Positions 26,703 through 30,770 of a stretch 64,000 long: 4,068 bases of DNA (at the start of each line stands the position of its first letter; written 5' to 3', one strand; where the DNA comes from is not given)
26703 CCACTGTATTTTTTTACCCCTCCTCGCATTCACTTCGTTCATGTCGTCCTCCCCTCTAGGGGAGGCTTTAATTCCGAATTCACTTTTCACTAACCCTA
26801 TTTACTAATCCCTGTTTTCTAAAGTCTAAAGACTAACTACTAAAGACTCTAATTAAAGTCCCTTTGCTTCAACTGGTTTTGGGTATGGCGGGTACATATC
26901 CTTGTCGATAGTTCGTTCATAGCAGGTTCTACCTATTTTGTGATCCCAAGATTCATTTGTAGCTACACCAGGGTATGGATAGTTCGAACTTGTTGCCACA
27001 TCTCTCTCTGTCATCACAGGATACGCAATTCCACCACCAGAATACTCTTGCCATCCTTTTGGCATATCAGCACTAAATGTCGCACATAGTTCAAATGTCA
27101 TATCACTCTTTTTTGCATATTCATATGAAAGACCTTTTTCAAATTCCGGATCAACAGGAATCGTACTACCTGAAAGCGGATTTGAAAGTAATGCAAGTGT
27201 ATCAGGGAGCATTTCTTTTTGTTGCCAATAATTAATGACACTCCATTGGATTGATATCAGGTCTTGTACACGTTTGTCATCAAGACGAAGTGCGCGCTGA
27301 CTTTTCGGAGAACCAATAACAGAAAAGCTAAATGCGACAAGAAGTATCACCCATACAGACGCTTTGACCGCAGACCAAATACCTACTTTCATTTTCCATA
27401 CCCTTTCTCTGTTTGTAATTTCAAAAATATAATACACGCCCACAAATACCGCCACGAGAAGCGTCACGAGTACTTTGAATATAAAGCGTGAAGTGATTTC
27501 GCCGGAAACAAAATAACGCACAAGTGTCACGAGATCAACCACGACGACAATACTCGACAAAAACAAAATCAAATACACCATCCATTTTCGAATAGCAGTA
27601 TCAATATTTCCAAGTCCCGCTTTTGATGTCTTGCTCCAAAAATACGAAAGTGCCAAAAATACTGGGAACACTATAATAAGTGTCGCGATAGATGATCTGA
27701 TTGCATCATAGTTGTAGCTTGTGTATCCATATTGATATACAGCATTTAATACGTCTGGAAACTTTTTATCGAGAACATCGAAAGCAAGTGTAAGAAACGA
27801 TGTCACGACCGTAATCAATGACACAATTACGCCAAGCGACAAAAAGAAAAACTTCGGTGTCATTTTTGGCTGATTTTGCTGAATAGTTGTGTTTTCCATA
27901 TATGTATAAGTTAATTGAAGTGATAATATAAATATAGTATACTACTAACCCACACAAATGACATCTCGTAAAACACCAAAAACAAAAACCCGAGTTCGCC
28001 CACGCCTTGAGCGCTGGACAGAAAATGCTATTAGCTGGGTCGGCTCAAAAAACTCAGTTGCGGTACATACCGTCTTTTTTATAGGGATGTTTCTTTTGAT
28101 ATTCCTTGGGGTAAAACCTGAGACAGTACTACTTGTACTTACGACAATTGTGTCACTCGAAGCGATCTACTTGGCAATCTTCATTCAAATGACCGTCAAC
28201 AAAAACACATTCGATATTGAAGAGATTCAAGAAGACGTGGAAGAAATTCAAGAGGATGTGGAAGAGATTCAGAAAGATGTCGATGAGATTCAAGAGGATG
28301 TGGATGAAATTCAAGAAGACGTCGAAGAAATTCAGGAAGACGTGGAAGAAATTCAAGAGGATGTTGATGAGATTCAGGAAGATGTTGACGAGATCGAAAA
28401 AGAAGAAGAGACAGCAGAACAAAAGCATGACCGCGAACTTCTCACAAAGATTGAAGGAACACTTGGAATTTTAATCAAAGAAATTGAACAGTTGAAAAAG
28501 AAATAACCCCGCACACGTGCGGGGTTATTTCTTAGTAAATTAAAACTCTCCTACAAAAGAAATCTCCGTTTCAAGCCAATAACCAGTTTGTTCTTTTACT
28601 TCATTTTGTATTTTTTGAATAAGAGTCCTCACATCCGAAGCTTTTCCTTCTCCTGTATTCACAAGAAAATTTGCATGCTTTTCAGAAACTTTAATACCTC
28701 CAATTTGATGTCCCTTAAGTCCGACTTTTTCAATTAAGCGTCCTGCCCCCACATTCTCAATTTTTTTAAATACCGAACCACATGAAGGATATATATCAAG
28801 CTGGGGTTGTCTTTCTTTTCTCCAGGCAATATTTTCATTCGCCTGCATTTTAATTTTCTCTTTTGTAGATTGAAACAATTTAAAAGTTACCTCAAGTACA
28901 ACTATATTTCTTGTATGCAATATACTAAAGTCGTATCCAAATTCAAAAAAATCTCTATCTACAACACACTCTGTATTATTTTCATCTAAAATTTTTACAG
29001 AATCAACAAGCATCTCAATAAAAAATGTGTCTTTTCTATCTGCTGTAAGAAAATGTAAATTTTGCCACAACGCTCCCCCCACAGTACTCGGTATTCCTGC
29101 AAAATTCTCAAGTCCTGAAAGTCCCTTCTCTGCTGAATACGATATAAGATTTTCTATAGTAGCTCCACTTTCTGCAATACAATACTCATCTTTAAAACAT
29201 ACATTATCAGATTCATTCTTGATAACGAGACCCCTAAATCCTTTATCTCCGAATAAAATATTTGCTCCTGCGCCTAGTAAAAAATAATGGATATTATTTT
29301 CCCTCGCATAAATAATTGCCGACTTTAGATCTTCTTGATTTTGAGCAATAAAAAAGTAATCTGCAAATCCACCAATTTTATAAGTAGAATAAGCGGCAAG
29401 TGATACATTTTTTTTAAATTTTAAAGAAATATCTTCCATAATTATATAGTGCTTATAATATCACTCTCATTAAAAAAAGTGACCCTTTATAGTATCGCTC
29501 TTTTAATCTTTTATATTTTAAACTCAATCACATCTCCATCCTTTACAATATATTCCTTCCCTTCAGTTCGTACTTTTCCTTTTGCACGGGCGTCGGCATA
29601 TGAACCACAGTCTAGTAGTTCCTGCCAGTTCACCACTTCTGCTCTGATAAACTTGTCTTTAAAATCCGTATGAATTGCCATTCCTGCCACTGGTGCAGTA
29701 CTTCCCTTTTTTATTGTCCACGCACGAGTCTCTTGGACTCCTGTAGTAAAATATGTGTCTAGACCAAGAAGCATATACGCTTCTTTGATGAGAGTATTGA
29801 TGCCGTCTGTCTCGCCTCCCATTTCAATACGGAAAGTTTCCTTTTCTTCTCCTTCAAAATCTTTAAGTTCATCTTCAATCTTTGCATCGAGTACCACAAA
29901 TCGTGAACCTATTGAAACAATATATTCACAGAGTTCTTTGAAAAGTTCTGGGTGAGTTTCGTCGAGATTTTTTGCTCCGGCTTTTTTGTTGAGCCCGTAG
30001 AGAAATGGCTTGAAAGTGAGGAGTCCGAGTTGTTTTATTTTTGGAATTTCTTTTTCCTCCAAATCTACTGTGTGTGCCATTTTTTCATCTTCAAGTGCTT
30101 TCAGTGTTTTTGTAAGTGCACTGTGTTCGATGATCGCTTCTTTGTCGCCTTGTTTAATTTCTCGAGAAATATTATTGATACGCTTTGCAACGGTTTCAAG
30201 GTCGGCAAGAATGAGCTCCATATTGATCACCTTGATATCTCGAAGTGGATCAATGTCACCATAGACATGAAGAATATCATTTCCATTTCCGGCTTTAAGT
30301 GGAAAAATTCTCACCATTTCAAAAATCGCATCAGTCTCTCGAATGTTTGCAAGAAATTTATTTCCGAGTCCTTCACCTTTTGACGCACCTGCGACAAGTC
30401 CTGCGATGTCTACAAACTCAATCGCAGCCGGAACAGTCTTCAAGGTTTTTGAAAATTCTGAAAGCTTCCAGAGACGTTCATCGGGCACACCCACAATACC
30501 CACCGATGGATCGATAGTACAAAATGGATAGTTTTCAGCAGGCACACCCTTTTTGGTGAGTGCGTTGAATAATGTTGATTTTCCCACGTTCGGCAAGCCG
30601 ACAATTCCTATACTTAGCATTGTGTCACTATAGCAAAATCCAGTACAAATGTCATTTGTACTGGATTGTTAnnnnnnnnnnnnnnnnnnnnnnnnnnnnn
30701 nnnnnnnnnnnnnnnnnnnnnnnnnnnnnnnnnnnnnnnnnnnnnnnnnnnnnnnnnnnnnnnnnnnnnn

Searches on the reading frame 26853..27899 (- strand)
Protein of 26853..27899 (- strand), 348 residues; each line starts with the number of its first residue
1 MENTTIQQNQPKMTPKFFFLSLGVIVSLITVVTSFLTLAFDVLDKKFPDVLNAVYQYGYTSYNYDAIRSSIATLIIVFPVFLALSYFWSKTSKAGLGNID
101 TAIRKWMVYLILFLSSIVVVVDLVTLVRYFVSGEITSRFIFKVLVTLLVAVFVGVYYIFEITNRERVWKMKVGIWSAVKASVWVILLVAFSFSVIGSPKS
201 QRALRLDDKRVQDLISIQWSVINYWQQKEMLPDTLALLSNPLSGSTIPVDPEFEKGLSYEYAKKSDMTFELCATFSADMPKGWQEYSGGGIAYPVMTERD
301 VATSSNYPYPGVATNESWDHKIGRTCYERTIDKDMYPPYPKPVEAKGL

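Call 20: search_protein_families(library=pfam, proteins=[window:26853-27899:-], max_evalue=0.01)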
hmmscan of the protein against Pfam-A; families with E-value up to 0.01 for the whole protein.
window:26853-27899:- (348 aa): 1 family
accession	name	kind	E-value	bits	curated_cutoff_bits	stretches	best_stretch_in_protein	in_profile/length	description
PF18920.5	DUF5671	-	2.8e-15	56.8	28.4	1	18-153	2-128/132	Domain of unknown function (DUF5671)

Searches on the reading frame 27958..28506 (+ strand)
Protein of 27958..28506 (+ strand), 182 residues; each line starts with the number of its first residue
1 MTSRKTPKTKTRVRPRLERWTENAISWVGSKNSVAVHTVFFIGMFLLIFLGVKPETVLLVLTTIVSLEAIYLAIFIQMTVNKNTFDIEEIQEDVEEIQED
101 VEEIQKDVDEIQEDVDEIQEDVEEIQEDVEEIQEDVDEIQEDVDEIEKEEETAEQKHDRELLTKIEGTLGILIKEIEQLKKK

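Call 77: search_protein_families(library=pfam, proteins=[window:27958-28506:+], max_evalue=0.0001)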
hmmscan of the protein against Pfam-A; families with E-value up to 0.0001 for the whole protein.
window:27958-28506:+ (182 aa): 8 families
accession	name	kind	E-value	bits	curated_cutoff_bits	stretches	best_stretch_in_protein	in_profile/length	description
PF06103.16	DUF948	-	2.8e-07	31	37.2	1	64-146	5-87/89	Bacterial protein of unknown function (DUF948)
PF04728.18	LPP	-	3.7e-07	30.8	29.1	0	115-155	2-42/53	Lipoprotein leucine-zipper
PF06160.17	EzrA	-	1.4e-06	27.3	39.6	1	86-158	345-417/557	Septation ring formation regulator, EzrA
PF06009.19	Laminin_II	-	1.6e-06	28.6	33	1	87-180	5-96/138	Laminin Domain II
PF00804.31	Syntaxin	-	1.8e-05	25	26.7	1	86-158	10-82/157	Syntaxin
PF06785.16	UPF0242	-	2.5e-05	24.9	33.5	1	79-152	70-143/194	Uncharacterised protein family (UPF0242) N-terminus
PF07889.17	DUF1664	-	4.3e-05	24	34.6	0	89-148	56-115/124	Protein of unknown function (DUF1664)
PF06419.17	COG6_N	-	9.7e-05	22.9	27.4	0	93-157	27-91/114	Conserved oligomeric complex COG6, N-terminal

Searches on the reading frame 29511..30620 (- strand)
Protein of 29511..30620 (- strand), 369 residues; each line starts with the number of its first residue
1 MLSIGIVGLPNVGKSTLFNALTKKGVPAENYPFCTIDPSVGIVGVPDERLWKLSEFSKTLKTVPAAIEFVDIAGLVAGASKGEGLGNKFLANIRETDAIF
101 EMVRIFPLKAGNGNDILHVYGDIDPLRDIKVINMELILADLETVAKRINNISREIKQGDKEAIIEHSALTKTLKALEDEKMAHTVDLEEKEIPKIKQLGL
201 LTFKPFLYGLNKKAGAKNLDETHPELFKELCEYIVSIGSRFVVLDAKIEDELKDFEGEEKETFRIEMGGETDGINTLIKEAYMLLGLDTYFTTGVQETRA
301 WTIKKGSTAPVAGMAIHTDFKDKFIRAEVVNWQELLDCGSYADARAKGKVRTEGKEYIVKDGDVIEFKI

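Call 63: list_cluster_members(proteins=[P0001, window:30672-32390:-, window:29511-30620:-, window:33285-35723:-])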
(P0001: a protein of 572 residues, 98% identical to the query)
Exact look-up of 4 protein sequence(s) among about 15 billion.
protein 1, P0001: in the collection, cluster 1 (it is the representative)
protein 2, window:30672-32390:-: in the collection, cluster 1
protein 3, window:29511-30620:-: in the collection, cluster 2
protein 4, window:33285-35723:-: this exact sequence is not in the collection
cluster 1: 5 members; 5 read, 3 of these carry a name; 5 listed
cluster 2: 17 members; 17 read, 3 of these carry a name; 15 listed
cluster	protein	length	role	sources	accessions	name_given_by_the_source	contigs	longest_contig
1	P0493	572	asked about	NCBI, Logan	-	-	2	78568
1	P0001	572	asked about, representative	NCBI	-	-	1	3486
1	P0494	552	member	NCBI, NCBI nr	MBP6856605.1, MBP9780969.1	MAG: hypothetical protein KBC42_03540 [Candidatus Pacebacteria bacterium] | hypothetical protein [Candidatus Paceibacterota bacterium]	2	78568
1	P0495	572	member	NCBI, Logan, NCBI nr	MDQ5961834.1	MAG: hypothetical protein QG669_226 [Patescibacteria group bacterium] | hypothetical protein [Patescibacteria group bacterium]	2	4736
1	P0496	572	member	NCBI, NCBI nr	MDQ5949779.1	MAG: hypothetical protein QG563_286 [Patescibacteria group bacterium] | hypothetical protein [Patescibacteria group bacterium]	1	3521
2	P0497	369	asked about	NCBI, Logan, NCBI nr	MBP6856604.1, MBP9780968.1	MAG: redox-regulated ATPase YchF [Candidatus Pacebacteria bacterium] | redox-regulated ATPase YchF [Candidatus Paceibacterota bacterium]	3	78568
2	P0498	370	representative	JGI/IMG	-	GTP-binding protein YchF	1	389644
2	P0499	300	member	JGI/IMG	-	GTP-binding protein YchF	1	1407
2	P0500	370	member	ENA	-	-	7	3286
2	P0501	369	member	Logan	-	-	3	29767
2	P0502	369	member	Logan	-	-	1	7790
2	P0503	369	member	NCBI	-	-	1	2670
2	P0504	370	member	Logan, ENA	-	-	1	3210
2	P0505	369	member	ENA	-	-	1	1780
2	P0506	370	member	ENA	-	-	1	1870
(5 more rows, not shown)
